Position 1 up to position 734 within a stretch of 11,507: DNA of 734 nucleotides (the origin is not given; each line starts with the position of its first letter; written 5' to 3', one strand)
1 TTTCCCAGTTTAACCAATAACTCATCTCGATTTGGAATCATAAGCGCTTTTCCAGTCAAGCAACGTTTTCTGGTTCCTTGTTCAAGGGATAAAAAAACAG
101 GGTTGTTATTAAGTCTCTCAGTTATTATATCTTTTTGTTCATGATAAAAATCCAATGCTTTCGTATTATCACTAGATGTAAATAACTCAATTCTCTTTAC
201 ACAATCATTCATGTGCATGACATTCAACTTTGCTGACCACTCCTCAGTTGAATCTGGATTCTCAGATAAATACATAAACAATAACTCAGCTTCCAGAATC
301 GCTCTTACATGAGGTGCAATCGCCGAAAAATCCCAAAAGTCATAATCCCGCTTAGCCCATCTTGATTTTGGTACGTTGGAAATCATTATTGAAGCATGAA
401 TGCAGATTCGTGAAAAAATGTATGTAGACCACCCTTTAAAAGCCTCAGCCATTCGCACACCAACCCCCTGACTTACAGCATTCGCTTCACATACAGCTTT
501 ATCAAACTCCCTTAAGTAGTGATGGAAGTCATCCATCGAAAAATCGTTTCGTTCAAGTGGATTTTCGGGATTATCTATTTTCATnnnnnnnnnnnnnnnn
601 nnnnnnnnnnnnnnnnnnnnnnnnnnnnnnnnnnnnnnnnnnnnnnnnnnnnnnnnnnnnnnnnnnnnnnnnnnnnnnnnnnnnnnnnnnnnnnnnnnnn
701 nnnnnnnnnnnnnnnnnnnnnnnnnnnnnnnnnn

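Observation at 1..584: AT-rich cargo gene in the Q-dependent late-operon slot (the position Stx phages use for stx)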

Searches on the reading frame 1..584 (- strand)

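Call 8: search_protein_families(library=pfam, proteins=[window:1-584:-], max_evalue=0.1)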
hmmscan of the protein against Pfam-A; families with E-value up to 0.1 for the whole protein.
window:1-584:- (194 aa): 0 families

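Call 9: find_homologous_proteins(query=window:1-584:-)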
Query window:1-584:- (194 aa): 30 proteins with E <= 0.001 among 67 candidates.
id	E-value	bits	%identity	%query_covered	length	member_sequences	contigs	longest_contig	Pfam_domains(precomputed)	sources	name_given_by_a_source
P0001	2.7e-126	437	98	100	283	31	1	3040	-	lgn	-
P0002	1.3e-108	379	85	100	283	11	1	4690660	-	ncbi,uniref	ncbi:hypothetical protein ACUN3I_21345 [Hafnia alvei]|uniref:hypothetical protein n=1 Tax=Hafnia alv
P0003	3.7e-107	374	84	99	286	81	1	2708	-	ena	-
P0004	7.5e-105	367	80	100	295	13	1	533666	-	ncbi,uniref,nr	ncbi:hypothetical protein [Enterobacter hormaechei]|uniref:hypothetical protein n=1 Tax=Enterobacter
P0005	1.8e-104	366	80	100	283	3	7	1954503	-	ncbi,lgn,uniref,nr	ncbi:hypothetical protein [Enterobacter bugandensis]|uniref:hypothetical protein n=1 Tax=Enterobacte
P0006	2.1e-103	362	81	100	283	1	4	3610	-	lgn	-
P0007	1.4e-101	356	79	100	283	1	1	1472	-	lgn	-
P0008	7.0e-88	312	94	74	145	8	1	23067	-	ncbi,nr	ncbi:hypothetical protein MUB10_26535, partial [Klebsiella variicola]|nr:hypothetical protein [Klebs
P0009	1.3e-82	294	69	95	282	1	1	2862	-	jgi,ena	-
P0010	4.6e-73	263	63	99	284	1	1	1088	PF18928.6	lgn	-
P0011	8.7e-70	252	60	98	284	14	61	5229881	-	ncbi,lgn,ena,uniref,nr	ncbi:DUF5677 domain-containing protein [Citrobacter freundii]|uniref:DUF5677 domain-containing prote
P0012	1.1e-64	236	58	92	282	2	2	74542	PF18928.6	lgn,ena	-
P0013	2.6e-61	225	58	91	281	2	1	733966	-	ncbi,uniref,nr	ncbi:hypothetical protein [Yersinia bercovieri]|uniref:hypothetical protein n=1 Tax=Yersinia bercovi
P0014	5.8e-55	204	52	91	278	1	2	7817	PF18928.6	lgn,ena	-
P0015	1.1e-54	203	54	91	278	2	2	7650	-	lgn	-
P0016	1.3e-54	203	54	91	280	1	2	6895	PF18928.6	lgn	-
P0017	4.6e-54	201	54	91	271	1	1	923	PF18928.6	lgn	-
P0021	9.2e-52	194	51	94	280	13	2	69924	-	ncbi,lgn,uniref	ncbi:hypothetical protein ACRN98_21900 [Shewanella oncorhynchi]|uniref:hypothetical protein n=1 Tax=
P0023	2.4e-51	192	51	92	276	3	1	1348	PF18928.6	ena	-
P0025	3.3e-50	189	50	95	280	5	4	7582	-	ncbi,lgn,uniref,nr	ncbi:hypothetical protein FLL80_11270 [Vibrio cholerae]|uniref:hypothetical protein n=1 Tax=Vibrio c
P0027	6.1e-50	188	51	93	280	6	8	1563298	-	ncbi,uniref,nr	ncbi:hypothetical protein [Photobacterium leiognathi]|uniref:hypothetical protein n=2 Tax=Photobacte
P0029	1.1e-44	171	47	92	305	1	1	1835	-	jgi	jgi:hypothetical protein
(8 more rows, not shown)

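Call 10: search_protein_families(library=padloc, proteins=[window:1-584:-], max_evalue=1)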
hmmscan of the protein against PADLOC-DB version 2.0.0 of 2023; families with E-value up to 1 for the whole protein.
window:1-584:- (194 aa): 0 families

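Call 11: search_protein_families(library=phrogs, proteins=[window:1-584:-], max_evalue=1)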
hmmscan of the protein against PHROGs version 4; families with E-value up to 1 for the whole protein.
window:1-584:- (194 aa): 2 families
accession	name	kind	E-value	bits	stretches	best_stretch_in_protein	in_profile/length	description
phrog_10335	-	unknown function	0.22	12.9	1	46-68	26-48/63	-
phrog_17851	-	unknown function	0.41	11.4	0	150-162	2-14/33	-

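Call 13: find_encoding_contigs(protein=P0001, flank=10000, max_places=6)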
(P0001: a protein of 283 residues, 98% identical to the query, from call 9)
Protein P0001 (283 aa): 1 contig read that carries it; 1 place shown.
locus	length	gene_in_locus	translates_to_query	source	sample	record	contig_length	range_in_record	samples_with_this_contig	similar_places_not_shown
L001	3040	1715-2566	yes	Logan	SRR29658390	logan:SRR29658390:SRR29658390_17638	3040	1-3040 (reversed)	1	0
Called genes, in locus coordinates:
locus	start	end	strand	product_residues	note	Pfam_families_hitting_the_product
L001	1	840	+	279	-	?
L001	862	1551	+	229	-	PF06323:Phage_antiter_Q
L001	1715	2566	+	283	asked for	-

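Call 14: find_encoding_contigs(protein=P0002, flank=8000, max_places=3)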
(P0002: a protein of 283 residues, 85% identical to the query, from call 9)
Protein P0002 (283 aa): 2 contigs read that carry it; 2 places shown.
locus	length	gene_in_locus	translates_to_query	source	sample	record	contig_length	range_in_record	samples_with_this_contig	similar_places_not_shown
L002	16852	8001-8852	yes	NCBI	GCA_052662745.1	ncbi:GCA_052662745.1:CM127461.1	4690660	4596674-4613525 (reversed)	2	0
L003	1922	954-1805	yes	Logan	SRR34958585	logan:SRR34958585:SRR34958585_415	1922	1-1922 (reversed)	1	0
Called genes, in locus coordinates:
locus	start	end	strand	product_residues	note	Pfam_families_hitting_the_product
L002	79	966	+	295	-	PF00533:BRCT (faint)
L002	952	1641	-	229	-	PF01381:HTH_3, PF12844:HTH_19, PF13560:HTH_31, PF00717:Peptidase_S24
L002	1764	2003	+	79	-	PF15943:YdaS_toxin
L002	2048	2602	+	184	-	PF06892:Phage_CP76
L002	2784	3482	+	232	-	PF04383:KilA-N, PF03374:ANT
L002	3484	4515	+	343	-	PF09524:Phg_2220_C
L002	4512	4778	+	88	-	-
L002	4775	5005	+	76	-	-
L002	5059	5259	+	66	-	-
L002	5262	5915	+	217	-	PF05869:Dam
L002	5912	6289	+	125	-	PF05866:RusA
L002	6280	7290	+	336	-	PF06147:DUF968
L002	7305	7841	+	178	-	PF06576:DUF1133, PF06530:Phage_antitermQ (faint)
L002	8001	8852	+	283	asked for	-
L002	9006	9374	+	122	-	PF16931:Phage_holin_8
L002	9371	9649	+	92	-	PF05449:Phage_holin_3_7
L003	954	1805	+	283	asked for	-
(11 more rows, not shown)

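Call 15: find_encoding_contigs(protein=P0005, flank=8000, max_places=4)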
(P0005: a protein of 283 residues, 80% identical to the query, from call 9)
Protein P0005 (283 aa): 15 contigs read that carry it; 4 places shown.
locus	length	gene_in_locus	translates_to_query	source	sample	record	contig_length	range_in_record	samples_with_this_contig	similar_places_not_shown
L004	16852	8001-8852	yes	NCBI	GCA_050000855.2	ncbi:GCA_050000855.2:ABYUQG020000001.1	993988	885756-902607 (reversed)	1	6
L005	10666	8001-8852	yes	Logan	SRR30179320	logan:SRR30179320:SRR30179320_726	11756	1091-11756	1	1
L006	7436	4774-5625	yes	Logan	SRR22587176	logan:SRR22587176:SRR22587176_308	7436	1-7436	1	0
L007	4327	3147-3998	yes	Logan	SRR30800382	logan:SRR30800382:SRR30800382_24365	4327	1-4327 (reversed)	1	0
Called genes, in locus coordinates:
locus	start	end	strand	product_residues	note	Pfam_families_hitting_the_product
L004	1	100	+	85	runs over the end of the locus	PF13973:DUF4222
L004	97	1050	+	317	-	PF13730:HTH_36, PF00392:GntR (weak)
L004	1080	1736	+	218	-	PF07789:DUF1627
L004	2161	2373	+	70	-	-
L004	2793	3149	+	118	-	-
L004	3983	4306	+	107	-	-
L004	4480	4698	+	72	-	-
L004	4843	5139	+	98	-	PF06147:DUF968, PF16786:RecA_dep_nuc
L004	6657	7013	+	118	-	PF05866:RusA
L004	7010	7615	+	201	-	-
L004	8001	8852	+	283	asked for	-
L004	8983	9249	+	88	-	PF04971:Phage_holin_2_1 (weak), PF16080:Phage_holin_2_3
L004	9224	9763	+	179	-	PF00959:Phage_lysozyme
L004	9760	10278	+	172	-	-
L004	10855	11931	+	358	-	PF04607:RelA_SpoT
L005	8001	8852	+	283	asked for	-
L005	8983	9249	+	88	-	PF04971:Phage_holin_2_1 (weak), PF16080:Phage_holin_2_3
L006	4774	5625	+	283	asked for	-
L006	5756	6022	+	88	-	PF04971:Phage_holin_2_1 (weak), PF16080:Phage_holin_2_3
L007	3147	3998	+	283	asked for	-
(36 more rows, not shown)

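Call 16: find_encoding_contigs(protein=P0011, flank=8000, max_places=6)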
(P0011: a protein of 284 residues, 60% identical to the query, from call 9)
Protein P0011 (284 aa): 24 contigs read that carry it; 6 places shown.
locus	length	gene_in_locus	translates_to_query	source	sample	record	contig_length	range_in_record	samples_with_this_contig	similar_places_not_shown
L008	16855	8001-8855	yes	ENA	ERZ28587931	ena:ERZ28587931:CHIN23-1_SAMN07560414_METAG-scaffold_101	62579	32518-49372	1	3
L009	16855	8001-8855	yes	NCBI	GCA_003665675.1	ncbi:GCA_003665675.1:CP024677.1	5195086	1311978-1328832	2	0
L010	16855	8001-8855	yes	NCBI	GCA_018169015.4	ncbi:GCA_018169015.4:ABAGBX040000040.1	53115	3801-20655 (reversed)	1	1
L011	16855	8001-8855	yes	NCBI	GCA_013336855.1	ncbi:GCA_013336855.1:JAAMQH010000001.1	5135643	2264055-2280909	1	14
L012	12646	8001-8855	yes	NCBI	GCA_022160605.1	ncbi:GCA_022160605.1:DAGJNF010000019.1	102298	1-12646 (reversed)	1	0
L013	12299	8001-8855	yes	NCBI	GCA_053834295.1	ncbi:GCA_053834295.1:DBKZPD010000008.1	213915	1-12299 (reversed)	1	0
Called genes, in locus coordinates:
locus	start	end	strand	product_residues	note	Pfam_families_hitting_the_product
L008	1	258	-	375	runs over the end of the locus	PF09003:Arm-DNA-bind_1, PF00589:Phage_integrase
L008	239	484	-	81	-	PF07825:Exc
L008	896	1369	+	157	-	-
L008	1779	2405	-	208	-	PF01381:HTH_3, PF00717:Peptidase_S24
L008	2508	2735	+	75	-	PF14549:P22_Cro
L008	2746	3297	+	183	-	PF06892:Phage_CP76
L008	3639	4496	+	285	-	PF13730:HTH_36, PF00392:GntR (weak), PF09524:Phg_2220_C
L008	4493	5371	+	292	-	PF05869:Dam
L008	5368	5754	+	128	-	PF05866:RusA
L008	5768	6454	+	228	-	PF09669:Phage_pRha (weak), PF03374:ANT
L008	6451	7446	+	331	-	PF06147:DUF968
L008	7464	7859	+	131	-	PF06530:Phage_antitermQ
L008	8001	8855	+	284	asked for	-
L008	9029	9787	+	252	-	PF01555:N6_N4_Mtase, PF04985:Phage_tube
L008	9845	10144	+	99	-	PF10109:Phage_TAC_7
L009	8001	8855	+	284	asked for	-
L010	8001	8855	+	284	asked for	-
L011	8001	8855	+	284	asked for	-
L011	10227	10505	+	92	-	PF16080:Phage_holin_2_3, PF04971:Phage_holin_2_1 (weak)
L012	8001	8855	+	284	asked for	-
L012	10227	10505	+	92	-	PF16080:Phage_holin_2_3, PF04971:Phage_holin_2_1 (weak)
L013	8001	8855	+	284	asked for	-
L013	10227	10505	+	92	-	PF16080:Phage_holin_2_3, PF04971:Phage_holin_2_1 (weak)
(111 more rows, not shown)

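Call 18: search_protein_families(library=pfam, proteins=[P0001, P0002, P0004, P0011, P0010, P0012, P0021, P0025, P0029], max_evalue=1)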
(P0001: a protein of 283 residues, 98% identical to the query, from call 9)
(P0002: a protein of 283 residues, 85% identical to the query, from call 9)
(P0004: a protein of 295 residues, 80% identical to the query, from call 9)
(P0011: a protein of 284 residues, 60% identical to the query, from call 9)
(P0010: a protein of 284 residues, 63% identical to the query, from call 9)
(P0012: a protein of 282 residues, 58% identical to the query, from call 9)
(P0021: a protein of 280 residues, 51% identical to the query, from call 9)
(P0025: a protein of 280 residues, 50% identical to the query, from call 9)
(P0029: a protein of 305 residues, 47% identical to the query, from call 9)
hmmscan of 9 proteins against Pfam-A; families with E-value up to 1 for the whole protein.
P0001 (283 aa): 1 family
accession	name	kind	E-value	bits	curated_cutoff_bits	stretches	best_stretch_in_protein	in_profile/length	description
PF18928.5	DUF5677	-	0.00026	21.6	27.1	1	84-219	25-156/166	Family of unknown function (DUF5677)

P0002 (283 aa): 2 families
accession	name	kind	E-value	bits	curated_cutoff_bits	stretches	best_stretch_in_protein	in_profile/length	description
PF18928.5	DUF5677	-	0.0095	16.5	27.1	1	84-220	25-157/166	Family of unknown function (DUF5677)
PF05648.19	PEX11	-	0.05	13.5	23.8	1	56-115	100-161/222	Peroxisomal biogenesis factor 11 (PEX11)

P0004 (295 aa): 1 family
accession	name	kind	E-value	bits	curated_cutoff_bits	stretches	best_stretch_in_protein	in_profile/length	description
PF18928.5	DUF5677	-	0.0012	19.4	27.1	1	96-232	25-157/166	Family of unknown function (DUF5677)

P0011 (284 aa): 1 family
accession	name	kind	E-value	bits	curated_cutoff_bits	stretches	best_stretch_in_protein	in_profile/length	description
PF18928.5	DUF5677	-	0.00012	22.6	27.1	1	91-221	31-157/166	Family of unknown function (DUF5677)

P0010 (284 aa): 1 family
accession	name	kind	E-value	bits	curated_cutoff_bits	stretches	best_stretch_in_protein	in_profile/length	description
PF18928.5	DUF5677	-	1.5e-06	28.9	27.1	1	91-221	31-157/166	Family of unknown function (DUF5677)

P0012 (282 aa): 1 family
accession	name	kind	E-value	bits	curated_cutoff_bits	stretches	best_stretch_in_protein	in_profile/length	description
PF18928.5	DUF5677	-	1.6e-05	25.5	27.1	1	89-219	31-157/166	Family of unknown function (DUF5677)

P0021 (280 aa): 3 families
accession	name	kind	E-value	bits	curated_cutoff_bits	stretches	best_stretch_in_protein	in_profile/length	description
PF18928.5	DUF5677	-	4.9e-05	23.9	27.1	1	47-212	5-156/166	Family of unknown function (DUF5677)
PF16674.11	UCH_N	-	0.093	13.1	25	1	106-168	31-95/105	N-terminal of ubiquitin carboxyl-terminal hydrolase 37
PF09987.14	DUF2226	-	0.14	12.1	22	1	146-205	133-177/252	Uncharacterized protein conserved in archaea (DUF2226)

P0025 (280 aa): 2 families
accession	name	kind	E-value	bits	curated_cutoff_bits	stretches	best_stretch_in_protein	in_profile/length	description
PF09987.14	DUF2226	-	0.1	12.5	22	1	149-205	149-177/252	Uncharacterized protein conserved in archaea (DUF2226)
PF05648.19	PEX11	-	0.14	12.1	23.8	1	54-99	106-151/222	Peroxisomal biogenesis factor 11 (PEX11)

P0029 (305 aa): 1 family
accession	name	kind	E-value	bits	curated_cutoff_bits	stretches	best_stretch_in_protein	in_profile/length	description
PF18928.5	DUF5677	-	0.032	14.7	27.1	1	60-218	13-157/166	Family of unknown function (DUF5677)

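Call 26: find_encoding_contigs(protein=P0021, flank=8000, max_places=3)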
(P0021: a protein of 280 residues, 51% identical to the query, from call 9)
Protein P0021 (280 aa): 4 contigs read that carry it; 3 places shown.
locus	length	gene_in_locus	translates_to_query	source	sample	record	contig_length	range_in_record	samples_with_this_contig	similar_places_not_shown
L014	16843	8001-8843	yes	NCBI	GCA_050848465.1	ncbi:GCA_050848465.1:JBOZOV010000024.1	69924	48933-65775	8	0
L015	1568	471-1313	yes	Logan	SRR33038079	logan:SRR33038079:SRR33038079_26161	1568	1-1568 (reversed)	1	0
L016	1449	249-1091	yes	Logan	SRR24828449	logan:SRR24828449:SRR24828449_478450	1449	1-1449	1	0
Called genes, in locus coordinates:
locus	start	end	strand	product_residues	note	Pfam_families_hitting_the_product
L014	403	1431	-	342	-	PF01548:DEDD_Tnp_IS110, PF02371:Transposase_20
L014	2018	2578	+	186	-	-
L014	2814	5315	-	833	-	PF27160:Y4kK_N, PF00082:Peptidase_S8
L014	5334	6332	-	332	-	PF05496:RuvB_N (faint), PF20720:nSTAND3 (faint), PF00004:AAA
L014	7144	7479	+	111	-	-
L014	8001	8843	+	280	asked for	-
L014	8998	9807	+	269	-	-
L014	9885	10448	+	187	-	-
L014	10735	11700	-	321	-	PF04392:ABC_sub_bind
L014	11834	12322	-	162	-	PF03100:CcmE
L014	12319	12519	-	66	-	PF04995:CcmD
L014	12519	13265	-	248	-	PF01578:Cytochrom_C_asm, PF27518:CcmC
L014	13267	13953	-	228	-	PF03379:CcmB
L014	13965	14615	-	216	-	PF00005:ABC_tran, PF13304:AAA_21 (faint)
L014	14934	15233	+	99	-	PF13442:Cytochrome_CBB3, PF00034:Cytochrom_C (weak)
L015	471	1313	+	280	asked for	-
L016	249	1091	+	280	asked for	-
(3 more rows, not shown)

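Call 27: find_encoding_contigs(protein=P0027, flank=8000, max_places=3)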
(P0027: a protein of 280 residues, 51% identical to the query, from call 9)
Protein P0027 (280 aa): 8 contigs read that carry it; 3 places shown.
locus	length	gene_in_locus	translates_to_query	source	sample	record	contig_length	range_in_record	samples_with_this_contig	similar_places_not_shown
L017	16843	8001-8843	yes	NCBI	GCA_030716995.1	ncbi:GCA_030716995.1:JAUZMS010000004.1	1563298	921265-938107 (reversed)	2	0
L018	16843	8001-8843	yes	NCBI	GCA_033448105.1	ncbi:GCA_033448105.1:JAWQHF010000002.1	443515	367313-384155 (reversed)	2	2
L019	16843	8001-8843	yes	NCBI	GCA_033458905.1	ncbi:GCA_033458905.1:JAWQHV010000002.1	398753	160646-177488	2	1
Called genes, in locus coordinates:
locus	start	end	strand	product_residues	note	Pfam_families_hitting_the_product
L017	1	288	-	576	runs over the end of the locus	PF00512:HisKA, PF02518:HATPase_c, PF00072:Response_reg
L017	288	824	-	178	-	PF07700:HNOB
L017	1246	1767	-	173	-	-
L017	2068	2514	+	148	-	-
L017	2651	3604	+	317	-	PF01545:Cation_efflux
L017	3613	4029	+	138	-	PF22381:Staph_reg_Sar_Rot (weak), PF01047:MarR, PF12802:MarR_2, PF13463:HTH_27 (faint), PF13601:HTH_34 (weak), PF01638:HxlR (weak), PF13412:HTH_24 (weak)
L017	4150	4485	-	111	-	-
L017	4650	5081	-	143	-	-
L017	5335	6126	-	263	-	PF00881:Nitroreductase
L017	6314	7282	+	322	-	PF01156:IU_nuc_hydro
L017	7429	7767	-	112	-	-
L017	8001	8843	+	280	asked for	-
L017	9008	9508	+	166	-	PF04664:OGFr_N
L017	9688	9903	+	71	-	PF13127:DUF3955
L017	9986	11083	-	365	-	PF14559:TPR_19 (faint), PF07719:TPR_2 (faint), PF02698:DUF218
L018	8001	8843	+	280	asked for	-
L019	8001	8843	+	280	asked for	-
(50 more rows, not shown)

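Call 30: find_related_loci(query=A1, collection=genome_contigs, flank=6000)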
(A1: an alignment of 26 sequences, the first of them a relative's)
Query A1 (283 aa) in genome_contigs; peptide patterns used: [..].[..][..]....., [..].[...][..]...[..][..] (x = any residue, [..] = any of these).
25 stretches matched a pattern; 5 encode a relative of the query (tblastn E <= 1e-3); 4 distinct loci.
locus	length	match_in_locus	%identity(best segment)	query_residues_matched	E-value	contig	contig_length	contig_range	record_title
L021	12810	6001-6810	52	11-280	2e-92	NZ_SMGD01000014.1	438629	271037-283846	Celerinatantimonas diazotrophica strain DSM 18577 Ga0310502_104, whole genome shotgun sequence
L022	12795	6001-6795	52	15-280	3e-89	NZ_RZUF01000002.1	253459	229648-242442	Rheinheimera sp. YQF-1 Scaffold2, whole genome shotgun sequence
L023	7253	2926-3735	50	11-280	7e-84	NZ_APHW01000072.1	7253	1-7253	Vibrio rotiferianus CAIM 577 = LMG 21460 strain CAIM 577 contig050, whole genome shotgun sequence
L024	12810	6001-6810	49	11-280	2e-90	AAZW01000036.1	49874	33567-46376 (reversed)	Vibrionales bacterium SWAT-3 1101732140692, whole genome shotgun sequence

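Call 31: find_related_loci(query=A1, collection=viral_contigs, flank=6000)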
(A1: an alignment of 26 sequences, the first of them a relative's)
Query A1 (283 aa) in viral_contigs; peptide patterns used: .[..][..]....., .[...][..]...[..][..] (x = any residue, [..] = any of these).
75 stretches matched a pattern; 21 encode a relative of the query (tblastn E <= 1e-3); 21 distinct loci.
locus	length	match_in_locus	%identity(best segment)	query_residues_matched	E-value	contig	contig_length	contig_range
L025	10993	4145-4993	99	1-283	0e+0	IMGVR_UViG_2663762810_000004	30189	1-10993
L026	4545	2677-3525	86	1-283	0e+0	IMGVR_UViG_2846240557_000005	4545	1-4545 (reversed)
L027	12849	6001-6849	86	1-283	3e-175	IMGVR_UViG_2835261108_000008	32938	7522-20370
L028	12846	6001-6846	85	2-283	1e-172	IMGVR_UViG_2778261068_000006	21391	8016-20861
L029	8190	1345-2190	84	2-283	2e-172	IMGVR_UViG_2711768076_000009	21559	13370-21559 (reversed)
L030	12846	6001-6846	85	2-283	2e-172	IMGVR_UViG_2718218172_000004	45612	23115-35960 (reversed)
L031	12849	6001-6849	99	1-283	0e+0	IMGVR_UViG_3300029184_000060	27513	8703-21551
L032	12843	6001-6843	58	3-283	1e-114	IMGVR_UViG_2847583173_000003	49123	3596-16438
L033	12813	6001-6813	61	14-283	8e-114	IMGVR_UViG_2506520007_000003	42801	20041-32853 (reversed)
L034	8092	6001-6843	56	1-283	1e-111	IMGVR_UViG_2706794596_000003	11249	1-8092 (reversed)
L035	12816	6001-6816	55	13-283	2e-102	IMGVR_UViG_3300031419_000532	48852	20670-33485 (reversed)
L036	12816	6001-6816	55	13-283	3e-102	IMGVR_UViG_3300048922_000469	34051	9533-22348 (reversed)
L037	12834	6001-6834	49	1-281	5e-94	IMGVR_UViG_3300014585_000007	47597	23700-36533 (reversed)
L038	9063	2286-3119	49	1-281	1e-93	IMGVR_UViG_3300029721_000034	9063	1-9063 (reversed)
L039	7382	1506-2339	49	1-281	1e-93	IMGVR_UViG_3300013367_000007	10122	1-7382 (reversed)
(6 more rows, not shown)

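Call 33: predict_structure(alignment_id=A1)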
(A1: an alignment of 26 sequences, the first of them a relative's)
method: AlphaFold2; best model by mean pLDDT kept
length: 283 residues; sequences in the alignment: 26
mean_pLDDT: 87.1   pTM: 0.85
mean pLDDT of the five models: 87.1, 86.4, 86.3, 85.5, 85.3
residues with pLDDT >= 90: 182; 70-90: 62; 50-70: 28; < 50: 11
segments of 3 or more residues with pLDDT < 50: 1-6, 279-283
pLDDT, mean of each block of 10 residues (from residue 1): 47 83 97 95 80 93 95 86 86 95 94 94 96 94 96 97 95 94 92 90 86 60 67 85 95 97 95 71 32
secondary structure, 60 per line:
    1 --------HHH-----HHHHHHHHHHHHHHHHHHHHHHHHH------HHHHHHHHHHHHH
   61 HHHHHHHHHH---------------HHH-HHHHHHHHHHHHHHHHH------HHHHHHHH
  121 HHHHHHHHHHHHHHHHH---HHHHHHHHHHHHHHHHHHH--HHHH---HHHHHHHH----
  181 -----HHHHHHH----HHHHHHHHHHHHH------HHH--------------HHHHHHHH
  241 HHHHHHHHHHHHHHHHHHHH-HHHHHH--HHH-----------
elements in order: H17-41 H48-70 H90-106 H113-137 H141-159 H162-165 H169-176 H186-192 H197-209 H233-260 H262-267
